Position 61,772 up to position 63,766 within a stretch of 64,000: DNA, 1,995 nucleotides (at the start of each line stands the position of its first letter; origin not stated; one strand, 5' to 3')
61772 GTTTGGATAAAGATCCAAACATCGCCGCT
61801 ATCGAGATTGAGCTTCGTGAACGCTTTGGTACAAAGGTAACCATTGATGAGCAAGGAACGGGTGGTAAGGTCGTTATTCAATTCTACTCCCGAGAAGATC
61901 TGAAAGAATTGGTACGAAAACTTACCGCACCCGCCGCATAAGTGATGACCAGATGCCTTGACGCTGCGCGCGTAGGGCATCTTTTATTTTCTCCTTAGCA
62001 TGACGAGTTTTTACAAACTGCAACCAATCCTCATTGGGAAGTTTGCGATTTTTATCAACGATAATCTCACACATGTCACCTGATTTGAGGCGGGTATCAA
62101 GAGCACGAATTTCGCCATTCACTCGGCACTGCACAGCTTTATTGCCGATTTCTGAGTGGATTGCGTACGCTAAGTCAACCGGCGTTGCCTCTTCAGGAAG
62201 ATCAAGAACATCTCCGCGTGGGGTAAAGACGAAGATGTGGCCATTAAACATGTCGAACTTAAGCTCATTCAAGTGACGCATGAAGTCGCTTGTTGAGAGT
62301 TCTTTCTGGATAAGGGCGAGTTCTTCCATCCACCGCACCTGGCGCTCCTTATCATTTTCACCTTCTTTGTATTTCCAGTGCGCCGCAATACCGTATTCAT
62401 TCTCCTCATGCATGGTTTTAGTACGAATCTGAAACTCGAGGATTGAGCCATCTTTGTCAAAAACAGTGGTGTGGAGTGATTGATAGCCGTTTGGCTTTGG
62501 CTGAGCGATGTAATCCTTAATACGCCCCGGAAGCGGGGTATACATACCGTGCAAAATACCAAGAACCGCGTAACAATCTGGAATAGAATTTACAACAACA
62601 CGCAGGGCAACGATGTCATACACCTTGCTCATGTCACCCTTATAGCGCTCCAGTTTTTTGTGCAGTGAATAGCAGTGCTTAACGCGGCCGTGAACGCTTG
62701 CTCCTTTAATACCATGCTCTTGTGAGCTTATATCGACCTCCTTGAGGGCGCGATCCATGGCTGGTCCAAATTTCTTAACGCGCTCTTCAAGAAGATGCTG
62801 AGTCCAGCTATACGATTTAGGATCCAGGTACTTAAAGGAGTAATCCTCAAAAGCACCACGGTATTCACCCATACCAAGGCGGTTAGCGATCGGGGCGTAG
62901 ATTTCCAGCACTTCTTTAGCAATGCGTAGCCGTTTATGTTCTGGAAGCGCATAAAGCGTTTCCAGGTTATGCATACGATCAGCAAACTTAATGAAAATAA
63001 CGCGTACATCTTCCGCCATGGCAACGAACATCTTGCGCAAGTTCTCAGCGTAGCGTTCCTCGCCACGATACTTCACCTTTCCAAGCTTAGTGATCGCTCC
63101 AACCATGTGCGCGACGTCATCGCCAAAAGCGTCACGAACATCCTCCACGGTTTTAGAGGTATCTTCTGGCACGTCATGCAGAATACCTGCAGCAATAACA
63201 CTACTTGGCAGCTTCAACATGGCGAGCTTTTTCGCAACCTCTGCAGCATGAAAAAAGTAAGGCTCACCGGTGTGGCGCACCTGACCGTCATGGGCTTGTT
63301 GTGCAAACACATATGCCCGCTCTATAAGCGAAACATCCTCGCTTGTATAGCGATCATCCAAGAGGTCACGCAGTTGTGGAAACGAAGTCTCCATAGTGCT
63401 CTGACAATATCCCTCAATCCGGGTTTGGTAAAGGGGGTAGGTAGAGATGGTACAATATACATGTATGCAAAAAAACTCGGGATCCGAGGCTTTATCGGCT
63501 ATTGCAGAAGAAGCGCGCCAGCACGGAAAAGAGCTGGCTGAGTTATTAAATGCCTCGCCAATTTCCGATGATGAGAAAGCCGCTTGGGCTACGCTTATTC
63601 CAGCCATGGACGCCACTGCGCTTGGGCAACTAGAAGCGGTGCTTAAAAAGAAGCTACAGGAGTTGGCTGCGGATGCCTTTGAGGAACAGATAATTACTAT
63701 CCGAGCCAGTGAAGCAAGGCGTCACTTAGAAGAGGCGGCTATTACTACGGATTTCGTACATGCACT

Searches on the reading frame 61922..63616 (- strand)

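Call 13: search_protein_families(library=pfam, proteins=[window:61922-63616:-], max_evalue=0.01)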
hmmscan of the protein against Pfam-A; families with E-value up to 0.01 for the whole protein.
window:61922-63616:- (564 aa): 4 families
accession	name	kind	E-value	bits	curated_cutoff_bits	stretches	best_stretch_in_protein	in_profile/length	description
PF13328.12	HD_4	-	7.7e-45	152.9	27.2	1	101-249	1-155/156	HD domain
PF04607.23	RelA_SpoT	-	1.1e-39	135.6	27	1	310-420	1-112/113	Region found in RelA / SpoT proteins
PF02824.27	TGS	-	8.1e-20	71.1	22.2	1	461-519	1-59/60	TGS domain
PF01966.28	HD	-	2e-05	25.3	22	1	121-217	2-115/116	HD domain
